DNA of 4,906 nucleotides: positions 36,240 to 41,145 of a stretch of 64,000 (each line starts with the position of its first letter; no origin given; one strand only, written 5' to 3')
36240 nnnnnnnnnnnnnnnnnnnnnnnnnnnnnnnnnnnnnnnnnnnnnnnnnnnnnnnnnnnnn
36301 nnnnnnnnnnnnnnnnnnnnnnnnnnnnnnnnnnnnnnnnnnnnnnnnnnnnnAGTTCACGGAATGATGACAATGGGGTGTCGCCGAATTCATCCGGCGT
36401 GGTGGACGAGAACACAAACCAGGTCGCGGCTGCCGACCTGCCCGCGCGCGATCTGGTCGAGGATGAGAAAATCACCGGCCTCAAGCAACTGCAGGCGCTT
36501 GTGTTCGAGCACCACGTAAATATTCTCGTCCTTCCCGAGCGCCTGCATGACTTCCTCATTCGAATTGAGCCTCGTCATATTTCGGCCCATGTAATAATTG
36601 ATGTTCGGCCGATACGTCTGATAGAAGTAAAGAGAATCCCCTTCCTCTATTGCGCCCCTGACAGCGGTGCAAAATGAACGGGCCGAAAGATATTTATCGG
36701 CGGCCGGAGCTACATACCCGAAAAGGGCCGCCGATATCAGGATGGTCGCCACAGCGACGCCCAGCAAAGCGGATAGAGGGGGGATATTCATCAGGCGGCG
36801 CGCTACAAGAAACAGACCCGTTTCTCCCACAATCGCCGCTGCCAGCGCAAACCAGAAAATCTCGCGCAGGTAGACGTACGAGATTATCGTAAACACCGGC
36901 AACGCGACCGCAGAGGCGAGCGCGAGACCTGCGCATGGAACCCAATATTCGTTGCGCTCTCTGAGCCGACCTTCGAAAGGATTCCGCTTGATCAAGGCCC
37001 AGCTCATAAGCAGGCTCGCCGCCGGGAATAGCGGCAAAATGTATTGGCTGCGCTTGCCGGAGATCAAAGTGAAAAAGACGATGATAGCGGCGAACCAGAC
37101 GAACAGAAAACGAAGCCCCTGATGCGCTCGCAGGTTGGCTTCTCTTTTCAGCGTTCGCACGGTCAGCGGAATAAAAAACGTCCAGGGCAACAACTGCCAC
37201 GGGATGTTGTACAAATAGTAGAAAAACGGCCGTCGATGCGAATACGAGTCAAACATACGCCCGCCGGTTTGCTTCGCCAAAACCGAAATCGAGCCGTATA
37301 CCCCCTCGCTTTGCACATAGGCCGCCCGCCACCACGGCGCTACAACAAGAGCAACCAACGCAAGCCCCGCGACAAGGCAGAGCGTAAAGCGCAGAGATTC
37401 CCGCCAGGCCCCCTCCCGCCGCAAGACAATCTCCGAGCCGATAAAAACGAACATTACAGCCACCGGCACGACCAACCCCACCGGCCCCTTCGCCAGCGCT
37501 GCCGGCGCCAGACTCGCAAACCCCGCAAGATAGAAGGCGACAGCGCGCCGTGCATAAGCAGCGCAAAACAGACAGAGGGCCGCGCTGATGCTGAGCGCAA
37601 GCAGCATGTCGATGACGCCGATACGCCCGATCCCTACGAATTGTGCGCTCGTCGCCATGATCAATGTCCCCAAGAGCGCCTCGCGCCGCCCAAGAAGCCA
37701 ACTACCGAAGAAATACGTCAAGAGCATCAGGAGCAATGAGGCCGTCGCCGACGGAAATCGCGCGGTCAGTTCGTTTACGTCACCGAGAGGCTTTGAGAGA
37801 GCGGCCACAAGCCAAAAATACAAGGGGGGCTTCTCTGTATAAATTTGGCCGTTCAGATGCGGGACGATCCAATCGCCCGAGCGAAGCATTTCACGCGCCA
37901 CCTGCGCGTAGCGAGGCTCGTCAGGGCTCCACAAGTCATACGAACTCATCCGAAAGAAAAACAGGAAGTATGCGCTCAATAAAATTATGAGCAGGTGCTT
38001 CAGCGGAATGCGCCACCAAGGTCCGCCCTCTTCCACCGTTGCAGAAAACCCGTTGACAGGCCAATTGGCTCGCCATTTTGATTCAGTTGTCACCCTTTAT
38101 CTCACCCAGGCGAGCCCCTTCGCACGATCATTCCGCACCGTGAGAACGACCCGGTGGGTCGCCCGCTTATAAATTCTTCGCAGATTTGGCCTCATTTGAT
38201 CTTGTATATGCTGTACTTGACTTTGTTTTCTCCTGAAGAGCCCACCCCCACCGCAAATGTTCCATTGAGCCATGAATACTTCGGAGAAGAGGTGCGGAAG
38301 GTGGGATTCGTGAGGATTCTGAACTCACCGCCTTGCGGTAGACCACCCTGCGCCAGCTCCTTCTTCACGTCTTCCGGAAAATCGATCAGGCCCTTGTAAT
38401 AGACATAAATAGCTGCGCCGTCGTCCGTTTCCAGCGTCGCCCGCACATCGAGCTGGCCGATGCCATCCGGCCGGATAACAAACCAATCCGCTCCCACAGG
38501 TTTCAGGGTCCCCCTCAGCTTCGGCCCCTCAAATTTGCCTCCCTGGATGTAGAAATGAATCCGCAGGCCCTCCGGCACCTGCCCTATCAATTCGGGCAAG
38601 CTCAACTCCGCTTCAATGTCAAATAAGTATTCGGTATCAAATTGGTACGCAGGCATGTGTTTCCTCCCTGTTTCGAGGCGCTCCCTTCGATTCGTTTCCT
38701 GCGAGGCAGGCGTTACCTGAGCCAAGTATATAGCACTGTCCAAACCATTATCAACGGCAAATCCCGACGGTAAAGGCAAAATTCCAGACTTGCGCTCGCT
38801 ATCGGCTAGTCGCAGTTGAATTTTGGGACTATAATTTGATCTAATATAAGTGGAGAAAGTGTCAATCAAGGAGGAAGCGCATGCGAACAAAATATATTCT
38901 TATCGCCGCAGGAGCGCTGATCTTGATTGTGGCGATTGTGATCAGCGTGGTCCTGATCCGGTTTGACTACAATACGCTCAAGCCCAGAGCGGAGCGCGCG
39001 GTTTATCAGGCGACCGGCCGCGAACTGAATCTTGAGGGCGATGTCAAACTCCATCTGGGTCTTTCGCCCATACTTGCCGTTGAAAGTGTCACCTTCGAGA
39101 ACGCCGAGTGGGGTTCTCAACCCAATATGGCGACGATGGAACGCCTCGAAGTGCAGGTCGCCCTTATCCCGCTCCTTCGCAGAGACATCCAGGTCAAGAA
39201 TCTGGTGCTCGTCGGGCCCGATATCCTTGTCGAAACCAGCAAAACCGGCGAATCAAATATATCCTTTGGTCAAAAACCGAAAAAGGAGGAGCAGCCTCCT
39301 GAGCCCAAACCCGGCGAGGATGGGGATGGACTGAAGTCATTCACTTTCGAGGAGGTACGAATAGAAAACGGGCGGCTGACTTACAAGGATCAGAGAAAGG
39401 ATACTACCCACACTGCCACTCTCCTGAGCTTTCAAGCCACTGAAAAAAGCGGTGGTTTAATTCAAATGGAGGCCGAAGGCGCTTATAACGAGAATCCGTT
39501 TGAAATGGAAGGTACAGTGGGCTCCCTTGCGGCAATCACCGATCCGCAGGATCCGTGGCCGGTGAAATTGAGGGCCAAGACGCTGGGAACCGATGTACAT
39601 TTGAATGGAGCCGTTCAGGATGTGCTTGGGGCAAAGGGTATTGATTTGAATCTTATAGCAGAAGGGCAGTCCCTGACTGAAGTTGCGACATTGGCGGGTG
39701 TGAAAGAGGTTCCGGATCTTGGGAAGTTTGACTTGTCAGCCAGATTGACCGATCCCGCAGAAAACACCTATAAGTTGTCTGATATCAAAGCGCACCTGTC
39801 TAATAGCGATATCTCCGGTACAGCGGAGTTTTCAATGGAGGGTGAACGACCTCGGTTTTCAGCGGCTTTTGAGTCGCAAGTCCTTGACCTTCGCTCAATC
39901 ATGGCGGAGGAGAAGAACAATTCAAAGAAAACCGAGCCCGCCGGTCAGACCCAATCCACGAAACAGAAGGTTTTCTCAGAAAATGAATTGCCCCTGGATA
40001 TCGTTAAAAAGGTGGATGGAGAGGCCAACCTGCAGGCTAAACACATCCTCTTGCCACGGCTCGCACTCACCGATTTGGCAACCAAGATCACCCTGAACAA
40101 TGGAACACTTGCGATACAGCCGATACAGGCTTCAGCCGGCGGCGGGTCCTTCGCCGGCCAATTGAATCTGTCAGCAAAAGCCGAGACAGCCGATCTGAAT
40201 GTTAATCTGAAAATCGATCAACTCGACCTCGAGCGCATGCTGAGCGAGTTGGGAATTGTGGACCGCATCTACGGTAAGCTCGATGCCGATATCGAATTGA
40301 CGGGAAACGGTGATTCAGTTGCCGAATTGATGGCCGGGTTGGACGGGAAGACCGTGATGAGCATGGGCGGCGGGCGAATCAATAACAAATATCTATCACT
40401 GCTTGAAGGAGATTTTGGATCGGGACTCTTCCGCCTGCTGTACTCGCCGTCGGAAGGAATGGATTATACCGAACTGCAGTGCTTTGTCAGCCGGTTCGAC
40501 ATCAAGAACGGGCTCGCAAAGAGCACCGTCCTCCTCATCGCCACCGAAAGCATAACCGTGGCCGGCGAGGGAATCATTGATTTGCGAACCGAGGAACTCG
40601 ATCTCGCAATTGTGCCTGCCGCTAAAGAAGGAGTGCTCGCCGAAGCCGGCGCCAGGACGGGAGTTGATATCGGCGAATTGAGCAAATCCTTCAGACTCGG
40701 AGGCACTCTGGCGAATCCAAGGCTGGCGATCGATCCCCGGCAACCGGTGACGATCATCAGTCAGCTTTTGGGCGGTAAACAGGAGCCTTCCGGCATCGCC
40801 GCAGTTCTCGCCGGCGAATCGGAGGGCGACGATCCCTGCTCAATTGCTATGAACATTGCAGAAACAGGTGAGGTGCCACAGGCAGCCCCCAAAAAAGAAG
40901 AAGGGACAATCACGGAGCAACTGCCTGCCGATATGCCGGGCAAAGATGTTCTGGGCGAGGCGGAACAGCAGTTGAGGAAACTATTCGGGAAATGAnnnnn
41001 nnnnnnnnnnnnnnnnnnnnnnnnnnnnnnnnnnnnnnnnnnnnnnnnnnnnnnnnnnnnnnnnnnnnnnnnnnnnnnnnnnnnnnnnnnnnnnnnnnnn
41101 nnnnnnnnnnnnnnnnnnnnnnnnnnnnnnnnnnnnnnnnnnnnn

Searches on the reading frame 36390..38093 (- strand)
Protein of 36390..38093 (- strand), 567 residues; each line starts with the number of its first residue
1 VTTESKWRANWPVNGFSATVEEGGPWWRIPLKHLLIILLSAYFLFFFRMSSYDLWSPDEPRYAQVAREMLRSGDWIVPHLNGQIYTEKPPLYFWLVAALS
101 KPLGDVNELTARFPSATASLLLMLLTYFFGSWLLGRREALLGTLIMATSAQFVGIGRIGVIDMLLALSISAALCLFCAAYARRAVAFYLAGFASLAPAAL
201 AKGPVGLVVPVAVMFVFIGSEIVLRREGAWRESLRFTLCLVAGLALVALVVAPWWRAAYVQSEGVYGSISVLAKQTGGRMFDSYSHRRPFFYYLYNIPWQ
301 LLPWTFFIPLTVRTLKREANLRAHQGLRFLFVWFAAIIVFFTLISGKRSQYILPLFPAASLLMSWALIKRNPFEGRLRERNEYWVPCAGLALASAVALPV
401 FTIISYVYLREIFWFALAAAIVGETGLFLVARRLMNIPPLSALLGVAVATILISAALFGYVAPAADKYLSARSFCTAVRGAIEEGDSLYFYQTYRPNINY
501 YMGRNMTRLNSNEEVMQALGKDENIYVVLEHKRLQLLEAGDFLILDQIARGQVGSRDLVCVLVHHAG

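Call 27: search_protein_families(library=pfam, proteins=[window:36390-38093:-], max_evalue=0.00001)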
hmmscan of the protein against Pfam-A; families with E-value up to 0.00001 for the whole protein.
window:36390-38093:- (567 aa): 2 families
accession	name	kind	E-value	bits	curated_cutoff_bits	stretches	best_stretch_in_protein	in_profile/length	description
PF02366.24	PMT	-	2.8e-19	70.1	22.7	1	34-257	5-233/245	Dolichyl-phosphate-mannose-protein mannosyltransferase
PF13231.12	PMT_2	-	2.4e-12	47.8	26.1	1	88-247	2-154/160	Dolichyl-phosphate-mannose-protein mannosyltransferase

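Call 54: search_protein_families(library=ncbifam, proteins=[window:36390-38093:-], max_evalue=0.001)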
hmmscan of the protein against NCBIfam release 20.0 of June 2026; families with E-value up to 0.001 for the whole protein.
window:36390-38093:- (567 aa): 1 family
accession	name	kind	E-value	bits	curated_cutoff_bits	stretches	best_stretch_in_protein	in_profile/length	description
NF009784.2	PRK13279.1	equivalog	4.7e-42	144.3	567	1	35-392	8-358/539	lipid IV(A) 4-amino-4-deoxy-L-arabinosyltransferase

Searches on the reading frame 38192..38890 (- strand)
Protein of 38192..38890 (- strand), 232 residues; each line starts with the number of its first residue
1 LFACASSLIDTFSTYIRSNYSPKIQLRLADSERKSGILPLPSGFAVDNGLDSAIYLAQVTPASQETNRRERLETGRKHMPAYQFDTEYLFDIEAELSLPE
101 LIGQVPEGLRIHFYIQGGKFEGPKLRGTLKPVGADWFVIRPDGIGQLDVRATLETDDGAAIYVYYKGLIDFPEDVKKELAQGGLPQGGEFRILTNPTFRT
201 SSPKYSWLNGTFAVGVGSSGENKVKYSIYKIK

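Call 27: search_protein_families(library=pfam, proteins=[window:38192-38890:-], max_evalue=0.00001)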
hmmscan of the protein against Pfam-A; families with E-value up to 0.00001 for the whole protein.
window:38192-38890:- (232 aa): 1 family
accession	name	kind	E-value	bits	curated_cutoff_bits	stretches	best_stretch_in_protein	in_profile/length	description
PF11578.13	DUF3237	-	1.4e-38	132.4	24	1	86-231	3-149/149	Protein of unknown function (DUF3237)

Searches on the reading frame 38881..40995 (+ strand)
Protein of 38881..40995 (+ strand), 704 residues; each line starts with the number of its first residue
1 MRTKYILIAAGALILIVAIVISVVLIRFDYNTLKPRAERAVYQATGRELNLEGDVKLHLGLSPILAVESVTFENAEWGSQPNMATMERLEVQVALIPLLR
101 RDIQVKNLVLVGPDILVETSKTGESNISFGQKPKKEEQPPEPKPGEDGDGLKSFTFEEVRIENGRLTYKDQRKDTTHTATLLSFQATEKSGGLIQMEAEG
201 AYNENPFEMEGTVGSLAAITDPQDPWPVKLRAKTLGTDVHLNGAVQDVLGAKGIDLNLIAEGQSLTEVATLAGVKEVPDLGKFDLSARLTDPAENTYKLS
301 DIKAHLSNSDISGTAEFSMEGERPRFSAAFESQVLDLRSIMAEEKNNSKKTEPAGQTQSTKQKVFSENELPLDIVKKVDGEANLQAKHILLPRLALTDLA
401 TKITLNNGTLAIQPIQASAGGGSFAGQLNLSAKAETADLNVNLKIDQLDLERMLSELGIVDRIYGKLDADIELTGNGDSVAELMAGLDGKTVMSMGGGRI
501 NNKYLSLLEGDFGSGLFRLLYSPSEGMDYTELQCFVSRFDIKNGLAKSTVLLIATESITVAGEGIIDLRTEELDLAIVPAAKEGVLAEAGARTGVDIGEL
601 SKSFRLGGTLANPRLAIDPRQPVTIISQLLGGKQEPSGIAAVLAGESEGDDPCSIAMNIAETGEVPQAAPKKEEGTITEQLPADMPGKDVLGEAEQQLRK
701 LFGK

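Call 27: search_protein_families(library=pfam, proteins=[window:38881-40995:+], max_evalue=0.00001)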
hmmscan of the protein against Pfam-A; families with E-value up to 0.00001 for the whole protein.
window:38881-40995:+ (704 aa): 3 families
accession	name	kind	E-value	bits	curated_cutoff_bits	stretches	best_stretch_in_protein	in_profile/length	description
PF05170.20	AsmA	-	3e-49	168.8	29.8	1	4-548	6-604/607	AsmA family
PF13116.12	YhdP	-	4.2e-18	65.1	46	1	4-175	9-160/1224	YhdP protein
PF05359.17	DUF748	-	7.5e-12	44.6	50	1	13-448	19-410/1037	Domain of Unknown Function (DUF748)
